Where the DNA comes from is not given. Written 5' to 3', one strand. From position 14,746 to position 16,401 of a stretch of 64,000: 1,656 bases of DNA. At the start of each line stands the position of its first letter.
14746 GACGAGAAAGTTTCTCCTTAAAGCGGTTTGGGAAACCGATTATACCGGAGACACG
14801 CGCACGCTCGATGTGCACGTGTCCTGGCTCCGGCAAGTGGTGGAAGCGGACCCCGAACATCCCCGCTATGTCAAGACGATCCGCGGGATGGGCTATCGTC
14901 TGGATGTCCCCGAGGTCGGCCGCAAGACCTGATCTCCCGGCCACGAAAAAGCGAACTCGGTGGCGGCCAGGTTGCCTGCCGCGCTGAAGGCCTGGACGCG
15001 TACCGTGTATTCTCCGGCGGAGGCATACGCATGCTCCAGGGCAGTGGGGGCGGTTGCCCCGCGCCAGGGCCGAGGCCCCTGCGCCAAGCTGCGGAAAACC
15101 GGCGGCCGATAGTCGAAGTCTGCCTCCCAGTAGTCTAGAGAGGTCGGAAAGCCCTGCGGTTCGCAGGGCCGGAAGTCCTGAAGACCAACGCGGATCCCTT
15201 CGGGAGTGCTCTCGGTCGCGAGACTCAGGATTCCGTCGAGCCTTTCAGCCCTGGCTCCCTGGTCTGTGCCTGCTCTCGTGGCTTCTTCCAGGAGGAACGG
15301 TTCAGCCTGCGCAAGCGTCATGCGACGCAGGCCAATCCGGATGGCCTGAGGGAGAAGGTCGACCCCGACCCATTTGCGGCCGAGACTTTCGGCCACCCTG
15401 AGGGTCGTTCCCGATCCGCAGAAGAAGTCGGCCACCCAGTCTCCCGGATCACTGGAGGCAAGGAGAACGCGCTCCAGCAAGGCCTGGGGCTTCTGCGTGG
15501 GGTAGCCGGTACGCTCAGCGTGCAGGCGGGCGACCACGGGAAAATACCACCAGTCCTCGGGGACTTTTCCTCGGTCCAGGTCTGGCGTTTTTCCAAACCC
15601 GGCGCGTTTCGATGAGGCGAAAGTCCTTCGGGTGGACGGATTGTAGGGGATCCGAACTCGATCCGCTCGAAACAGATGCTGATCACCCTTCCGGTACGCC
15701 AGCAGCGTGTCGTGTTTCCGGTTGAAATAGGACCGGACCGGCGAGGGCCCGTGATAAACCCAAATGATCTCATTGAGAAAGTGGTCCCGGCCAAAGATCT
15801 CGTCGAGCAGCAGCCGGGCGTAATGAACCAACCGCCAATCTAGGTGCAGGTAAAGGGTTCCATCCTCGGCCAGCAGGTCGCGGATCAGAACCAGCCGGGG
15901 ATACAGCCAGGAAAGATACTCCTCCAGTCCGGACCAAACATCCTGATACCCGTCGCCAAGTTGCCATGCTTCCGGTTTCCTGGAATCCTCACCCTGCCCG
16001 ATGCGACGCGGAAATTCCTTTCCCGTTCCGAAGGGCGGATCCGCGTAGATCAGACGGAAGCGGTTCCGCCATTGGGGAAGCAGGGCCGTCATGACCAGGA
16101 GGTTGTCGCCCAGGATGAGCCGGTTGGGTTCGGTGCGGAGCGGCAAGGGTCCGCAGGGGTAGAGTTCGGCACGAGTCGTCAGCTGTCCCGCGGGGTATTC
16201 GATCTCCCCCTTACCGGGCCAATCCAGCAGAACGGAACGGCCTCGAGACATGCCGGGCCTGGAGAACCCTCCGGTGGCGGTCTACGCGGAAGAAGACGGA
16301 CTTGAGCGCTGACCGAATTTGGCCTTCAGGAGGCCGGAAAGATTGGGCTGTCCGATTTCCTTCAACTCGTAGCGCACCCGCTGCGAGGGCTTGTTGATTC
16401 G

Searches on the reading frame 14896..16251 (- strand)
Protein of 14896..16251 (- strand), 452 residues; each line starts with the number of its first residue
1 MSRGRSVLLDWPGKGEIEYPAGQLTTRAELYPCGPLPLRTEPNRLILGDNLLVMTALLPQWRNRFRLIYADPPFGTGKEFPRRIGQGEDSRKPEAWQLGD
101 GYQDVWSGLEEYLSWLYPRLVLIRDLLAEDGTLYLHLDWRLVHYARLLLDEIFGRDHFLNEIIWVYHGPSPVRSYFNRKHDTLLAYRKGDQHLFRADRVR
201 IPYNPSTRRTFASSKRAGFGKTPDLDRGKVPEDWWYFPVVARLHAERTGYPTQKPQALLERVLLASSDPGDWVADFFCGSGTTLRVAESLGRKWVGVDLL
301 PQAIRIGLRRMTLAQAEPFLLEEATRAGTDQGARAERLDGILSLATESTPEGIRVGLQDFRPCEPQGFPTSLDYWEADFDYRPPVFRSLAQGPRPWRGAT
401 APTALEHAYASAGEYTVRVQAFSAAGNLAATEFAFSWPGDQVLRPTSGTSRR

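Call 60: find_encoding_contigs(protein=window:14896-16251:-, flank=10000, max_places=1)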
Protein window:14896-16251:- (452 aa): 8 contigs read that carry it; 1 place shown.
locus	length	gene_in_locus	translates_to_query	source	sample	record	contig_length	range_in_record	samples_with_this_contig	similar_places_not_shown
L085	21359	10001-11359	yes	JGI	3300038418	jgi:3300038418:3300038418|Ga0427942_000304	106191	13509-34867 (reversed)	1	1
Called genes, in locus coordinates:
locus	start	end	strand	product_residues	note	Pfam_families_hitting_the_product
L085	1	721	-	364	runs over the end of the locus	PF03706:LPG_synthase_TM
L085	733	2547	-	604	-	PF00009:GTP_EFTU, PF03144:GTP_EFTU_D2 (faint), PF14492:EFG_III (weak), PF00679:EFG_C, PF06421:LepA_C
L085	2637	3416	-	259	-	PF01479:S4, PF01728:FtsJ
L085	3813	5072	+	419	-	PF00109:ketoacyl-synt, PF00108:Thiolase_N (faint), PF02801:Ketoacyl-synt_C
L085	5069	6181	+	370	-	PF08545:ACP_syn_III, PF08541:ACP_syn_III_C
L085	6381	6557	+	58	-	PF01649:Ribosomal_S20p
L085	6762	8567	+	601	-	PF00750:tRNA-synt_1d, PF05746:DALR_1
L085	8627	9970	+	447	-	PF02492:cobW (weak)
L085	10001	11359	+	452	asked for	PF01555:N6_N4_Mtase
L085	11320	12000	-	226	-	PF00072:Response_reg, PF00486:Trans_reg_C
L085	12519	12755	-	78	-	-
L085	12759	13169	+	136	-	PF00294:PfkB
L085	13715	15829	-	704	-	PF02629:CoA_binding (weak), PF13380:CoA_binding_2, PF13607:Succ_CoA_lig, PF19045:Ligase_CoA_2, PF13549:ATP-grasp_5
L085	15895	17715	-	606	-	PF02065:Melibiase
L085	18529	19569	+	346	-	PF12974:Phosphonate-bd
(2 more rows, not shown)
